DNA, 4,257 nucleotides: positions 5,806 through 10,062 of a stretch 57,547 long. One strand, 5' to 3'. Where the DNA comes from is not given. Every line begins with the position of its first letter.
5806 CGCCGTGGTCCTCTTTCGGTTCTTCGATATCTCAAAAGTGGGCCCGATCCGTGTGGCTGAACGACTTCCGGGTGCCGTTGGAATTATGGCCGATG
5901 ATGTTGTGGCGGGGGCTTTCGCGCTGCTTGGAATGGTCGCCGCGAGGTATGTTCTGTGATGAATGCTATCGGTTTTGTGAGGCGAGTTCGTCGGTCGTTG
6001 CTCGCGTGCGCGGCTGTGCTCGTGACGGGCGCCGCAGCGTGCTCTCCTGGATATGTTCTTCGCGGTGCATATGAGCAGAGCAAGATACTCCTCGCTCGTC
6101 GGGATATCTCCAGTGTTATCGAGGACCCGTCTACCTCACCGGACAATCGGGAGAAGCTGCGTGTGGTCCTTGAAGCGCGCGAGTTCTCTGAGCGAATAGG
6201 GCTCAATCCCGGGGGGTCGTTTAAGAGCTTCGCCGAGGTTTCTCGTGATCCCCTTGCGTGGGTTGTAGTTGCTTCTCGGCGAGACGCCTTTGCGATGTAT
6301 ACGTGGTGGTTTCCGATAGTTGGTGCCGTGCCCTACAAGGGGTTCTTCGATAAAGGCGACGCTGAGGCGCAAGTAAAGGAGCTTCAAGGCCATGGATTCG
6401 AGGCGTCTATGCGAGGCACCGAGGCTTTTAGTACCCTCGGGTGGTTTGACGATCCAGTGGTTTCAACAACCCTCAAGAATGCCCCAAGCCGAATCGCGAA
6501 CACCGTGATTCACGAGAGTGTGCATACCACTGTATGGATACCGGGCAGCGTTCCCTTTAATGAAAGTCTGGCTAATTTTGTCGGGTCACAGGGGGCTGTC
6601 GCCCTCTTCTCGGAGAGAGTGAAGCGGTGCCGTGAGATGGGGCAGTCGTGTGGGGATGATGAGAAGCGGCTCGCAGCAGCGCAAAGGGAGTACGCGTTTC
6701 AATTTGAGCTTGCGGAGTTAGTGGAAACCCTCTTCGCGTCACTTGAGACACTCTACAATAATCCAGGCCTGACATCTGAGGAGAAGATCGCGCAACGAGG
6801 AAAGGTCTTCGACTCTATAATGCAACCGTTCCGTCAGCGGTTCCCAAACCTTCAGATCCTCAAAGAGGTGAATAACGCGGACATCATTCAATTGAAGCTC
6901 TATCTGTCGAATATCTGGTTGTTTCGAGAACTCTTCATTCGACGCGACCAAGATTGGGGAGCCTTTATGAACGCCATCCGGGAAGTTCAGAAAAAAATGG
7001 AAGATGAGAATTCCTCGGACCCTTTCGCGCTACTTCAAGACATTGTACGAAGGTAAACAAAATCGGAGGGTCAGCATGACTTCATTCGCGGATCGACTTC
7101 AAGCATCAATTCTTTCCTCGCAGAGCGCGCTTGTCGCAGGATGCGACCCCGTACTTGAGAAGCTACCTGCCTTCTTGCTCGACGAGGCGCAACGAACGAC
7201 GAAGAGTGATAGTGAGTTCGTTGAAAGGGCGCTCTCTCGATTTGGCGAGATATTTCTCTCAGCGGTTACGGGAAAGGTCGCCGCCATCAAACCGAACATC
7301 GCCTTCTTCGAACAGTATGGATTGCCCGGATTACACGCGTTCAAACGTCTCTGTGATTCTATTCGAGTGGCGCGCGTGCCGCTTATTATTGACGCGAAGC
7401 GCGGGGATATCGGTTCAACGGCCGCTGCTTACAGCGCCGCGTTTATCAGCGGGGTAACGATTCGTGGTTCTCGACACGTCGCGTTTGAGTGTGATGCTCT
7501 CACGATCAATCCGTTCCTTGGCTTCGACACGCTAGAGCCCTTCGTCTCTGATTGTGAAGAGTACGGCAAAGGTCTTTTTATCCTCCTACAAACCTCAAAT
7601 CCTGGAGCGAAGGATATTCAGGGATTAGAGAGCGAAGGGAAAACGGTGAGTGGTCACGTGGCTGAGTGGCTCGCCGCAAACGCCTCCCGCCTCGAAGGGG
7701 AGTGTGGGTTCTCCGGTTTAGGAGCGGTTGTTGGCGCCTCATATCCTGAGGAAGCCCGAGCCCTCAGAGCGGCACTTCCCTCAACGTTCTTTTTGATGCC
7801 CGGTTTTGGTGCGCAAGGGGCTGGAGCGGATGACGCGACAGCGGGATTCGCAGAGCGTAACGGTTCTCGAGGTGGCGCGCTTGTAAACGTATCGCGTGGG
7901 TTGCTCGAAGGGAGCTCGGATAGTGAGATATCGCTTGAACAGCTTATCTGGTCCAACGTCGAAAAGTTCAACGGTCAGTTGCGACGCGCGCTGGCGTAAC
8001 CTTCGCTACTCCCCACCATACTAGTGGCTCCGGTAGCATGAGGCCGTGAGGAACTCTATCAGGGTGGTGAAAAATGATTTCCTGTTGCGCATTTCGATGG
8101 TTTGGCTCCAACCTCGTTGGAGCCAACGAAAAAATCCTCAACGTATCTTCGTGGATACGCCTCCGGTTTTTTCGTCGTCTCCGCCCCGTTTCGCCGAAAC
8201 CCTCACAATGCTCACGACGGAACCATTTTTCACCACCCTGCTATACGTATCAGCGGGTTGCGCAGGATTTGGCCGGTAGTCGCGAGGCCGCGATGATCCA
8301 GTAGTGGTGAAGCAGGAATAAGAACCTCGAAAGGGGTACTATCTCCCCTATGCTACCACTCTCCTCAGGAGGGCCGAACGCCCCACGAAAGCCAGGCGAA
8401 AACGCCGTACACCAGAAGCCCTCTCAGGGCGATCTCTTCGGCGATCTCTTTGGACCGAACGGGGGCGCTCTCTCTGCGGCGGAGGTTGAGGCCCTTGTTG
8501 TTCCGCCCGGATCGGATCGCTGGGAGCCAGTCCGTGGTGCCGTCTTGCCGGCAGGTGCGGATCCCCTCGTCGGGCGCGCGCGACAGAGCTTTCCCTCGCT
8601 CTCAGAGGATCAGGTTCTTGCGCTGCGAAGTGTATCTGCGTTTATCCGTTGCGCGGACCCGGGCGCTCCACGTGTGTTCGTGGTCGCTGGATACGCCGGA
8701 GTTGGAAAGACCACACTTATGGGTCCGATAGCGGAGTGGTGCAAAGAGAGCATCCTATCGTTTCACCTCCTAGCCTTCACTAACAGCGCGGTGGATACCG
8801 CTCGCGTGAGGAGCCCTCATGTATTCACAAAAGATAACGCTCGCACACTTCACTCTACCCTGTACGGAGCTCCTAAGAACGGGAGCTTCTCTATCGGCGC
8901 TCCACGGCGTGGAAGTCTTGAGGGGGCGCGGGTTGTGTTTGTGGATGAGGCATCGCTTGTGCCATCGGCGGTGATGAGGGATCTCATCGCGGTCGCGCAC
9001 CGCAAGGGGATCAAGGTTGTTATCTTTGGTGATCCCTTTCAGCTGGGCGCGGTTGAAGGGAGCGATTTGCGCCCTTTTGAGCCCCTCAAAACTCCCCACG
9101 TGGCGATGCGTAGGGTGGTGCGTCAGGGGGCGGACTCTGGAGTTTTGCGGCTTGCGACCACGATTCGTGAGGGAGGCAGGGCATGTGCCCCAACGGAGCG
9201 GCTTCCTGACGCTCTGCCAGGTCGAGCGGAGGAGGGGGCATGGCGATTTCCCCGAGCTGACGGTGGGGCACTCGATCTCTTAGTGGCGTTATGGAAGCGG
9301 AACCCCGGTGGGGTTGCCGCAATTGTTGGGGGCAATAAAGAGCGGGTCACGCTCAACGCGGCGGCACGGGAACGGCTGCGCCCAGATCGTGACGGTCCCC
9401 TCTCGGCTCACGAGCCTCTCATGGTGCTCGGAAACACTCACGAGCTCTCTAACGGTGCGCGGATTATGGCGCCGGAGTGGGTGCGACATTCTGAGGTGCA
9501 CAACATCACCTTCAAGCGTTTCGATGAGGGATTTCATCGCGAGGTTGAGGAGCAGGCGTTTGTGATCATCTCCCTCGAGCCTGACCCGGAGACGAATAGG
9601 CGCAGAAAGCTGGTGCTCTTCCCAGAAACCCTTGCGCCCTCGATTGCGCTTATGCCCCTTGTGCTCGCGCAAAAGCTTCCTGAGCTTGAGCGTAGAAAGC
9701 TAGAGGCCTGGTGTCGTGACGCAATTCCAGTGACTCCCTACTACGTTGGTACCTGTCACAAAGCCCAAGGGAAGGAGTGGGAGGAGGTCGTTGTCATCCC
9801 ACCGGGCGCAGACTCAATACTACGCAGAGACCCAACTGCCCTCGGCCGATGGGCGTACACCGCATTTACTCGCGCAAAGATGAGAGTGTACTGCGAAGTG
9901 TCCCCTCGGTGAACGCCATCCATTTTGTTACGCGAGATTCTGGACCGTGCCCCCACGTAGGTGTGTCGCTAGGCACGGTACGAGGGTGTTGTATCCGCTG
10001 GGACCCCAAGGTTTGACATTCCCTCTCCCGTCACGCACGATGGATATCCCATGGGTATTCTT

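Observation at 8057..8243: TA-flanked inverted-repeat (MITE-like) element family present 6 times in 57 kb, with no transposase in the window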

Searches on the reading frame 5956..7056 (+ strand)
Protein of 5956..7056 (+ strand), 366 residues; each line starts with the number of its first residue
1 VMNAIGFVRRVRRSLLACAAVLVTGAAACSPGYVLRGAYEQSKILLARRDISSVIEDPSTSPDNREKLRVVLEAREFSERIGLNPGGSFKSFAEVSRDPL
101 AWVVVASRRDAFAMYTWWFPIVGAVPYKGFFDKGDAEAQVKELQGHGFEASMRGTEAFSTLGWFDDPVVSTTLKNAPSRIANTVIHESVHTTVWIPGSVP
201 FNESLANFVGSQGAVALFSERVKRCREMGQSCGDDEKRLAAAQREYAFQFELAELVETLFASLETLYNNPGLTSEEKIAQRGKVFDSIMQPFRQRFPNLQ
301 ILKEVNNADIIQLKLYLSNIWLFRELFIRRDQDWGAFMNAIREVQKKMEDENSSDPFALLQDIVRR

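Call 76: search_protein_families(library=pfam, proteins=[window:5956-7056:+], max_evalue=0.0001)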
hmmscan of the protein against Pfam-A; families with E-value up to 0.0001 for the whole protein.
window:5956-7056:+ (366 aa): 1 family
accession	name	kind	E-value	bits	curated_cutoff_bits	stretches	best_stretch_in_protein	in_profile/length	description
PF10023.15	Aminopep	-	2.6e-73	247.6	25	1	32-351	1-317/322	Putative aminopeptidase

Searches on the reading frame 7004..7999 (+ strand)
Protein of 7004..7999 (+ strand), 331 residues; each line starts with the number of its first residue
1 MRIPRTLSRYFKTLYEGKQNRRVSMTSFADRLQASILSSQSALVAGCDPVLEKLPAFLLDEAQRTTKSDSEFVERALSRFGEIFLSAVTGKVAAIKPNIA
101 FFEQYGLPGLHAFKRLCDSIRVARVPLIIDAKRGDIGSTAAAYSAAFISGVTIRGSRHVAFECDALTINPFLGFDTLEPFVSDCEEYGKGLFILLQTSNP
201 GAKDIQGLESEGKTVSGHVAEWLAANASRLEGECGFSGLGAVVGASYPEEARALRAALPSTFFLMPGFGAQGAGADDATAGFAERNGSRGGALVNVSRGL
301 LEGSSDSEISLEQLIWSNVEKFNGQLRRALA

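Call 12: search_protein_families(library=ncbifam, proteins=[window:7004-7999:+])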
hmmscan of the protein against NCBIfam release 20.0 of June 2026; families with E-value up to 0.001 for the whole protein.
window:7004-7999:+ (331 aa): 3 families
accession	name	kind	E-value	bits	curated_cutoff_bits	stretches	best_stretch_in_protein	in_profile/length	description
TIGR02127.1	pyrF_sub2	equivalog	6.5e-69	232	110.6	1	28-308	1-255/261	orotidine-5'-phosphate decarboxylase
NF004034.0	PRK05500.1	equivalog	3.2e-20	72.2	656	1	27-213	2-163/478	bifunctional orotidine-5'-phosphate decarboxylase/orotate phosphoribosyltransferase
NF010386.0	PRK13813.1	equivalog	0.00015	21.4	208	0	161-279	80-183/216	orotidine 5'-phosphate decarboxylase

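Call 22: find_encoding_contigs(protein=window:7004-7999:+, flank=6000, max_places=8)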
Protein window:7004-7999:+ (331 aa): no gene with exactly this product is on record in the collection.

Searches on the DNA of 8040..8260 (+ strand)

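Call 33: search_dna_similar(query=window:8057-8243:+, collection=plasmids, mode=distant, max_evalue=1, max_rows=15)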
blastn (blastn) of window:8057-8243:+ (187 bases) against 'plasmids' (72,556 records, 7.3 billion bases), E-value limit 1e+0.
Records with a match: 1; places in all: 1; records where one place covers at least 80% of the query: 0.
Best place of each record, by identity: >=99% 1.
By first word of the organism name: Streptomyces 1.
By predicted mobility (MOB-suite, as given by PLSDB): non-mobilizable 1.
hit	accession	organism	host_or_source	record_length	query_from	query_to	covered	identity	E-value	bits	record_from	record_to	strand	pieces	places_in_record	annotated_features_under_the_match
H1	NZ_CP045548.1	Streptomyces sp. SYP-A7193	cell culture,soil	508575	127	148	12%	100.0%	5e-1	41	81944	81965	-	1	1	DMT family transporter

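Call 53: search_rna_families(source=window, start=8040, end=8260, threshold=evalue, max_evalue=10)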
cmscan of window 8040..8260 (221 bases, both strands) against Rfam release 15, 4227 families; matches with E-value up to 10: 5.
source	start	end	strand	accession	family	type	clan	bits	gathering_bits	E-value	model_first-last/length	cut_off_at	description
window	8091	8172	+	RF01065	23S-methyl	Cis-reg;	-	16.8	50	2.4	1-102/102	no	23S methyl RNA motif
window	8162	8194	-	RF01074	RF_site1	Cis-reg; frameshift_element;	-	15.5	40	1.6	1-40/40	no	Putative RNA-dependent RNA polymerase ribosomal frameshift site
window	8088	8175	+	RF00106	RNAI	Gene; antisense;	-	15.2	47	1.2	1-102/102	no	RNAI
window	8057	8087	+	RF00218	SNORD46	Gene; snRNA; snoRNA; CD-box;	CL00061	13.2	40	3.5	1-104/104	no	Small nucleolar RNA SNORD46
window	8136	8182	-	RF01128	sR43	Gene; snRNA; snoRNA; CD-box;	-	8.6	45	7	1-56/56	no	Small nucleolar RNA sR42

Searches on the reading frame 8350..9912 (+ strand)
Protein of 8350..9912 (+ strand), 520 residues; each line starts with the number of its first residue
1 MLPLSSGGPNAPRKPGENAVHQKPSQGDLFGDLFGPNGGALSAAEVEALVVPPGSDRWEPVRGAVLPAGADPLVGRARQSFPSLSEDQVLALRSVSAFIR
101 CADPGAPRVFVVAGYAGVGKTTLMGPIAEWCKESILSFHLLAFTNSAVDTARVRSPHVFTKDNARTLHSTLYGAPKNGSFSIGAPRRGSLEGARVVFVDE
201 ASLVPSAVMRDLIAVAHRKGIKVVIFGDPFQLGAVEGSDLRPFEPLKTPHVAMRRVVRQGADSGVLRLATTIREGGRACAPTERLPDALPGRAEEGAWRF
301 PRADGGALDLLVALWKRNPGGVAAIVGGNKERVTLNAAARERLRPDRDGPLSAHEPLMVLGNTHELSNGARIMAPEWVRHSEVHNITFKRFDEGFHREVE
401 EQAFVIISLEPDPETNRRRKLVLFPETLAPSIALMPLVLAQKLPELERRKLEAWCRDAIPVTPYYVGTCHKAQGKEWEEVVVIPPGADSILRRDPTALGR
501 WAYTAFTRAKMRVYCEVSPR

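Call 12: search_protein_families(library=ncbifam, proteins=[window:8350-9912:+])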
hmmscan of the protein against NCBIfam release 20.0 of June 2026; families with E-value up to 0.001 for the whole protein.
window:8350-9912:+ (520 aa): 6 families
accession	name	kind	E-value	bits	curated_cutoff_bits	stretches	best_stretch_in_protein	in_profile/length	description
TIGR01448.2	helicase_RecD2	equivalog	8.2e-19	67.2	500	1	108-276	332-493/713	SF1B family DNA helicase RecD2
TIGR02768.1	TraA_Ti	equivalog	1.3e-12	46.8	590.45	1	82-385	358-634/751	Ti-type conjugative transfer relaxase TraA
TIGR01447.1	recD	equivalog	4.6e-12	45.3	310.15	2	464-513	526-570/597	exodeoxyribonuclease V subunit alpha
NF010464.0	PRK13889.1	subfamily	1.1e-09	36.8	1015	1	83-386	346-621/992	conjugal transfer relaxase TraA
NF008127.0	PRK10875.1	equivalog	2.6e-07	29.5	671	0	162-237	242-313/619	exodeoxyribonuclease V subunit alpha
NF010402.0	PRK13826.1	subfamily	1.3e-05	23.3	1317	1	105-237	395-513/1102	Dtr system oriT relaxase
